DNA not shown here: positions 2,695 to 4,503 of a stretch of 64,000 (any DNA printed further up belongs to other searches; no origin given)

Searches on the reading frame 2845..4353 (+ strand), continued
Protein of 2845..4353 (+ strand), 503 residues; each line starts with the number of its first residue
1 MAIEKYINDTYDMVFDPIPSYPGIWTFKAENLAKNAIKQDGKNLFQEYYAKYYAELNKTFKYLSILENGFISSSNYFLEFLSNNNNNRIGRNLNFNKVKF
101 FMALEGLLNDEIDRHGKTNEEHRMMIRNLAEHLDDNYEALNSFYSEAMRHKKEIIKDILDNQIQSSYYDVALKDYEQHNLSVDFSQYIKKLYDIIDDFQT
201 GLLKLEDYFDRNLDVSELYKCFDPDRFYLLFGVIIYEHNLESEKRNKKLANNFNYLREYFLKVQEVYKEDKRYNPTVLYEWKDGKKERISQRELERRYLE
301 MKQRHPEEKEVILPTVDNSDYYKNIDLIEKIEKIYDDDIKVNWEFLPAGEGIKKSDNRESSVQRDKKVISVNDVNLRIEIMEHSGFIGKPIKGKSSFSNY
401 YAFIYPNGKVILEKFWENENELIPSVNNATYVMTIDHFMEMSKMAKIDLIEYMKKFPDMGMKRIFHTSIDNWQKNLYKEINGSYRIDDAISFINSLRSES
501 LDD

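Call 44: search_protein_families(library=pfam, alignment_id=A1, max_evalue=1)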
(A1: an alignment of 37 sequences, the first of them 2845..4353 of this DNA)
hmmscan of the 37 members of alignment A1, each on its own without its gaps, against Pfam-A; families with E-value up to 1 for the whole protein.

A. member 1, window:2845-4353:+ (503 aa): 3 families
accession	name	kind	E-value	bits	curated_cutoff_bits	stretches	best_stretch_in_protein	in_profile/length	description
PF25825.1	SAPC2_N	-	0.01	16.1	27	1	180-208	2-30/80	SAPC2 EF-hand like N-terminal domain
PF04055.27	Radical_SAM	-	0.011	16.3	29.5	0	281-341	20-80/166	Radical SAM superfamily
PF08974.15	DUF1877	-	0.95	10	22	0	130-155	136-161/163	Domain of unknown function (DUF1877)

B. families by the number of members that match (of 37 scanned): 37 families (the first 25 are shown)
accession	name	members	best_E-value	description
PF04055.27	Radical_SAM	3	0.011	Radical SAM superfamily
PF18391.7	CHIP_TPR_N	2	0.011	CHIP N-terminal tetratricopeptide repeat domain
PF00379.29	Chitin_bind_4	2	0.072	Insect cuticle protein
PF21188.2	BRR2_plug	1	0.0021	Pre-mRNA-splicing helicase BRR2 plug domain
PF09306.15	Phage-scaffold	1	0.0058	Bacteriophage, scaffolding protein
PF19034.5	RnlA-toxin_DBD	1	0.0067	RNase LS, bacterial toxin DBD domain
PF25825.1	SAPC2_N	1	0.01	SAPC2 EF-hand like N-terminal domain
PF05591.17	T6SS_VipA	1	0.015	Type VI secretion system, VipA, VC_A0107 or Hcp2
PF01390.26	SEA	1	0.021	SEA domain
PF13890.11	Rab3-GTPase_cat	1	0.025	Rab3 GTPase-activating protein catalytic subunit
PF04435.23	SPK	1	0.035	Domain of unknown function (DUF545)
PF00133.28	tRNA-synt_1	1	0.04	tRNA synthetases class I (I, L, M and V)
PF10303.14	DUF2408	1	0.05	Protein of unknown function (DUF2408)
PF21648.2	M1E1E6-like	1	0.05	Integron cassette protein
PF00191.25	Annexin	1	0.058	Annexin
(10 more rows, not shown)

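Call 48: find_encoding_contigs(protein=P0001, flank=10000, max_places=2)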
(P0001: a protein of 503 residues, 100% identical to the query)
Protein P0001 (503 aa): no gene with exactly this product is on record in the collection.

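Call 56: search_protein_representatives(alignment_id=A1)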
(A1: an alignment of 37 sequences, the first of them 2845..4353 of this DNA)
Query: 37 sequences, 506 profile positions. Proteins with E-value up to 0.001 (for the whole library): 447; up to 1e-10: 333; up to 1e-30: 119. The best 150 are listed.
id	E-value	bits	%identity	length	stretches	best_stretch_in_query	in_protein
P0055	5.8e-204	694.9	-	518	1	1-505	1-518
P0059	8.0e-196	668.1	-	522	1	2-503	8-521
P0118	3.8e-190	649.4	-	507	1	2-505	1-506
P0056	1.4e-186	637.6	-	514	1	1-504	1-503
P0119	4.2e-184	629.4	-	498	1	2-505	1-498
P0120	2.9e-179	613.5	-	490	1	3-506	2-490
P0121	3.1e-173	593.6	-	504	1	1-503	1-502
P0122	4.5e-171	586.5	-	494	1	10-502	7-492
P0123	2.3e-170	584.1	-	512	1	2-504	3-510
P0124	3.6e-169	580.2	-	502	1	1-503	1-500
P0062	2.2e-147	508.3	-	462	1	1-500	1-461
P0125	4.0e-141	487.7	-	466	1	1-505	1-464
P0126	4.0e-140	484.4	-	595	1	6-503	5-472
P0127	2.5e-138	478.5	-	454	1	2-497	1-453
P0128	2.7e-135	468.4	-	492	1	38-505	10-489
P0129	1.0e-129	450.0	-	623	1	1-498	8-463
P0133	2.3e-107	376.3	-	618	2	8-339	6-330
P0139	2.4e-71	257.4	-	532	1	13-500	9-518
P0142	6.5e-69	249.4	-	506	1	9-501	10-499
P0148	2.5e-66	240.9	-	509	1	5-500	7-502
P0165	1.7e-57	211.8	-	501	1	1-482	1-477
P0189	1.7e-43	165.6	-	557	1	3-484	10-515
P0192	7.6e-43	163.4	-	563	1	30-496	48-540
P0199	2.2e-41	158.6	-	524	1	2-502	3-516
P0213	1.8e-36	142.4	-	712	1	15-452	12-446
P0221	7.6e-34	133.7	-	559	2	27-500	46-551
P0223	1.1e-33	133.3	-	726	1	11-450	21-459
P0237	6.2e-30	120.8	-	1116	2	131-494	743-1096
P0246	4.4e-29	118.0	-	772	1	29-449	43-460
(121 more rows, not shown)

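Call 57: search_protein_families(library=pfam, proteins=[P0237, P0213, P0223, P0246, P0126, P0129, P0133, P0192, P0221, P0139], max_evalue=0.01)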
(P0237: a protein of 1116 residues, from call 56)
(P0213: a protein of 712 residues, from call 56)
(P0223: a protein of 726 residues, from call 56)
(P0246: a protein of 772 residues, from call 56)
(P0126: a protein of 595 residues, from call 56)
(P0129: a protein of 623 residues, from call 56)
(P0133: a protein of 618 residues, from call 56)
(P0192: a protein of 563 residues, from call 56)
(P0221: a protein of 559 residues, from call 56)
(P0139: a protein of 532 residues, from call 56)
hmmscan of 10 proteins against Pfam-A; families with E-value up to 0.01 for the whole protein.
P0237 (1116 aa): 0 families

P0213 (712 aa): 3 families
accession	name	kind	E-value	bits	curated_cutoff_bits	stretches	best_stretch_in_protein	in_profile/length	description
PF01844.29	HNH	-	4.5e-08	33.5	21.4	1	603-647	1-45/47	HNH endonuclease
PF13391.12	HNH_2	-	9.8e-06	25.8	21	1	603-654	1-66/66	HNH endonuclease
PF14279.12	HNH_5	-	0.00036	20.9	27.5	1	603-644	1-41/56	HNH endonuclease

P0223 (726 aa): 3 families
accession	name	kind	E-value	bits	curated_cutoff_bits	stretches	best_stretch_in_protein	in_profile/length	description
PF01844.29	HNH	-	1.5e-08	35.1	21.4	1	614-659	1-46/47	HNH endonuclease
PF13391.12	HNH_2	-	0.00054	20.2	21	1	614-663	1-64/66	HNH endonuclease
PF14279.12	HNH_5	-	0.0028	18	27.5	1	614-657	1-43/56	HNH endonuclease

P0246 (772 aa): 3 families
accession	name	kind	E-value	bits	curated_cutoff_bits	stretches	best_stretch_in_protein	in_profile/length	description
PF01844.29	HNH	-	1.7e-06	28.5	21.4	1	666-707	1-42/47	HNH endonuclease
PF13391.12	HNH_2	-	0.00046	20.4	21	1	666-714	1-63/66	HNH endonuclease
PF02671.26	PAH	-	0.009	16.1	21.3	0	289-310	16-36/45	Paired amphipathic helix repeat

P0126 (595 aa): 0 families

P0129 (623 aa): 0 families

P0133 (618 aa): 0 families

P0192 (563 aa): 0 families

P0221 (559 aa): 0 families

P0139 (532 aa): 1 family
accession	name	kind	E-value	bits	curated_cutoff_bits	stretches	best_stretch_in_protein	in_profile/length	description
PF24999.1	LAMB4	-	0.0091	16.3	27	0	100-123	34-57/66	Laminin subunit beta-4-like domain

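Call 62: find_encoding_contigs(protein=P0213, flank=8000, max_places=3)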
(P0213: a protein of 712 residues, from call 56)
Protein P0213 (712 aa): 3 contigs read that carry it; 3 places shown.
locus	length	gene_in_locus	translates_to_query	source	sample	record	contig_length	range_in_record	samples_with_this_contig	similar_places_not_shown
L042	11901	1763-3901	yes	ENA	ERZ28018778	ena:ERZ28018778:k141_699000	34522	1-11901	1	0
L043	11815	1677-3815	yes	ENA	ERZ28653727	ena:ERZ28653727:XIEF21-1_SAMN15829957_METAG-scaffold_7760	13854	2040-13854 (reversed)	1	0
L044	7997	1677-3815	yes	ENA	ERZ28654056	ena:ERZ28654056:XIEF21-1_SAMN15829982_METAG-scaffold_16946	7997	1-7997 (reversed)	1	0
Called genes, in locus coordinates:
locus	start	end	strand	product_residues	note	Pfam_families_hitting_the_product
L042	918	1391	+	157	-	PF06338:ComK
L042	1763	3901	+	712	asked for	PF01844:HNH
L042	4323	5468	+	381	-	PF02463:SMC_N, PF13175:AAA_15, PF13476:AAA_23 (weak), PF13304:AAA_21 (faint)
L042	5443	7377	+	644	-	PF02518:HATPase_c, PF00204:DNA_gyraseB, PF01751:Toprim, PF00986:DNA_gyraseB_C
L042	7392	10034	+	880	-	PF00521:DNA_topoisoIV, PF03989:DNA_gyraseA_C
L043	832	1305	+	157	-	PF06338:ComK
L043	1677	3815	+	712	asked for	PF01844:HNH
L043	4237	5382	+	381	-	PF02463:SMC_N, PF13175:AAA_15, PF13476:AAA_23 (weak), PF13304:AAA_21 (faint)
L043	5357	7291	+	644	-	PF02518:HATPase_c, PF00204:DNA_gyraseB, PF01751:Toprim, PF00986:DNA_gyraseB_C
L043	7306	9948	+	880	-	PF00521:DNA_topoisoIV, PF03989:DNA_gyraseA_C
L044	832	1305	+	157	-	PF06338:ComK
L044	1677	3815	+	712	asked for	PF01844:HNH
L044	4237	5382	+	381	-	PF02463:SMC_N, PF13175:AAA_15, PF13476:AAA_23 (weak), PF13304:AAA_21 (faint)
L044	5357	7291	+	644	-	PF02518:HATPase_c, PF00204:DNA_gyraseB, PF01751:Toprim, PF00986:DNA_gyraseB_C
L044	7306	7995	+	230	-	?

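Call 63: find_related_loci(query=A1, collection=viral_contigs, flank=5000)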
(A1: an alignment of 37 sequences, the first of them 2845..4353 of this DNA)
Query A1 (503 aa) in viral_contigs; peptide patterns used: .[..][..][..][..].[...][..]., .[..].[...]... (x = any residue, [..] = any of these).
220 stretches matched a pattern, but none encodes a relative of the query by tblastn (E <= 1e-3).

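Call 64: find_encoding_contigs(protein=P0062, flank=8000, max_places=1)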
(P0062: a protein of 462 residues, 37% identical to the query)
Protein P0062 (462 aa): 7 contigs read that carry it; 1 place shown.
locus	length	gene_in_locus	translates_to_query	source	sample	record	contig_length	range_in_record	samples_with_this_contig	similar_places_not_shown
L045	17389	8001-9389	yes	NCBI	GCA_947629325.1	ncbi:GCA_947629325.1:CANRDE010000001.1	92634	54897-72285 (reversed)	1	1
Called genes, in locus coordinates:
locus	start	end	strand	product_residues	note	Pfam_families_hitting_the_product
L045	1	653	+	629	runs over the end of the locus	PF03717:PBP_dimer, PF00905:Transpeptidase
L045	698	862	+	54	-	PF00471:Ribosomal_L33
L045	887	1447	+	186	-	PF08207:EFP_N, PF01132:EFP, PF09285:Elong-fact-P_C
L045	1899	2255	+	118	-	-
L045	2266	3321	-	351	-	PF03845:Spore_permease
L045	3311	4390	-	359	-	PF25198:Spore_GerAC_N, PF05504:Spore_GerAC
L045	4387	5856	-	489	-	PF03323:GerA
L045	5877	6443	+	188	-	PF02557:VanY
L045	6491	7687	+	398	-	PF01938:TRAM (weak), PF05958:tRNA_U5-meth_tr, PF02475:TRM5-TYW2_MTfase (weak), PF03602:Cons_hypoth95, PF05175:MTS, PF06325:PrmA (weak), PF09445:Methyltransf_15 (weak), PF13847:Methyltransf_31, +1 more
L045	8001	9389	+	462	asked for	-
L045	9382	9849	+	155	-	-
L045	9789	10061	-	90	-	-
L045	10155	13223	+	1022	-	PF00133:tRNA-synt_1, PF09334:tRNA-synt_1g, PF08264:Anticodon_1, PF19302:DUF5915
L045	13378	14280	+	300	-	PF00551:Formyl_trans_N, PF02911:Formyl_trans_C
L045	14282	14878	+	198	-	-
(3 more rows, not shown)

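Call 65: find_encoding_contigs(protein=P0049, flank=8000, max_places=1)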
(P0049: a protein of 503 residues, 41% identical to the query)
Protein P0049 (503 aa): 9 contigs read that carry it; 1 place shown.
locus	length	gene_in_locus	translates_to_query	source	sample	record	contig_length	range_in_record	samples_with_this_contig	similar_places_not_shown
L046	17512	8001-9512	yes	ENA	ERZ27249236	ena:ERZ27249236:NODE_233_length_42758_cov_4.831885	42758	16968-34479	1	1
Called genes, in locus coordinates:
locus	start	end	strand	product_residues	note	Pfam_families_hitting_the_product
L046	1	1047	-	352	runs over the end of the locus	PF03845:Spore_permease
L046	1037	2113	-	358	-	PF25198:Spore_GerAC_N, PF05504:Spore_GerAC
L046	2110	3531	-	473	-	PF03323:GerA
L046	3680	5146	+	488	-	-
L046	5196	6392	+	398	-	PF01938:TRAM, PF21579:PabTrmU54_TRAM_dom (weak), PF05958:tRNA_U5-meth_tr, PF02475:TRM5-TYW2_MTfase, PF03602:Cons_hypoth95, PF05175:MTS, PF06325:PrmA, PF13847:Methyltransf_31, +3 more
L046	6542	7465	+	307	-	PF10343:Q_salvage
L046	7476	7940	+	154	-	PF00293:NUDIX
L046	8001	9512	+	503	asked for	-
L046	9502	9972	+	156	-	-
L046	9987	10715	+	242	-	PF01048:PNP_UDP_1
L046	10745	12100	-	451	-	PF02878:PGM_PMM_I, PF02879:PGM_PMM_II, PF02880:PGM_PMM_III, PF00408:PGM_PMM_IV (weak)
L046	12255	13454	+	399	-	PF00871:Acetate_kinase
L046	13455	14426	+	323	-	PF01368:DHH, PF02272:DHHA1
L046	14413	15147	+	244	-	PF21982:RecX_HTH1 (weak), PF21981:RecX_HTH3 (faint)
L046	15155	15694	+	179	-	-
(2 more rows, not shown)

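Call 66: find_encoding_contigs(protein=P0018, flank=8000, max_places=1)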
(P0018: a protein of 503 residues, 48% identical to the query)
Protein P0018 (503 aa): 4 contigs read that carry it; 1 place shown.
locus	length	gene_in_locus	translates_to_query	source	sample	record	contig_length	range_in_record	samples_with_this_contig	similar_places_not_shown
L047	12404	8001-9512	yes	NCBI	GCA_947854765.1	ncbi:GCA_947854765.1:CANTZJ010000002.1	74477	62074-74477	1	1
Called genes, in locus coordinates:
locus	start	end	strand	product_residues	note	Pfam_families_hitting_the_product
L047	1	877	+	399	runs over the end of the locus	PF13304:AAA_21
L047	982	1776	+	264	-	PF02535:Zip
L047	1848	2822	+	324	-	PF07963:N_methyl (weak)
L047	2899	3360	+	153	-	PF07963:N_methyl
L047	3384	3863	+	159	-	PF07963:N_methyl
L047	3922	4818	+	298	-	PF01261:AP_endonuc_2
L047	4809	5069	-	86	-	-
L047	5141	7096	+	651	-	PF03717:PBP_dimer, PF00905:Transpeptidase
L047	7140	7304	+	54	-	PF00471:Ribosomal_L33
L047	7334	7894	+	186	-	PF08207:EFP_N, PF01132:EFP, PF09285:Elong-fact-P_C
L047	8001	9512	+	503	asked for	-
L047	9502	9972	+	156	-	-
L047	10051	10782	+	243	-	PF01048:PNP_UDP_1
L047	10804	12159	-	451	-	PF02878:PGM_PMM_I, PF02879:PGM_PMM_II, PF02880:PGM_PMM_III, PF00408:PGM_PMM_IV (weak)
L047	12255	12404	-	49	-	?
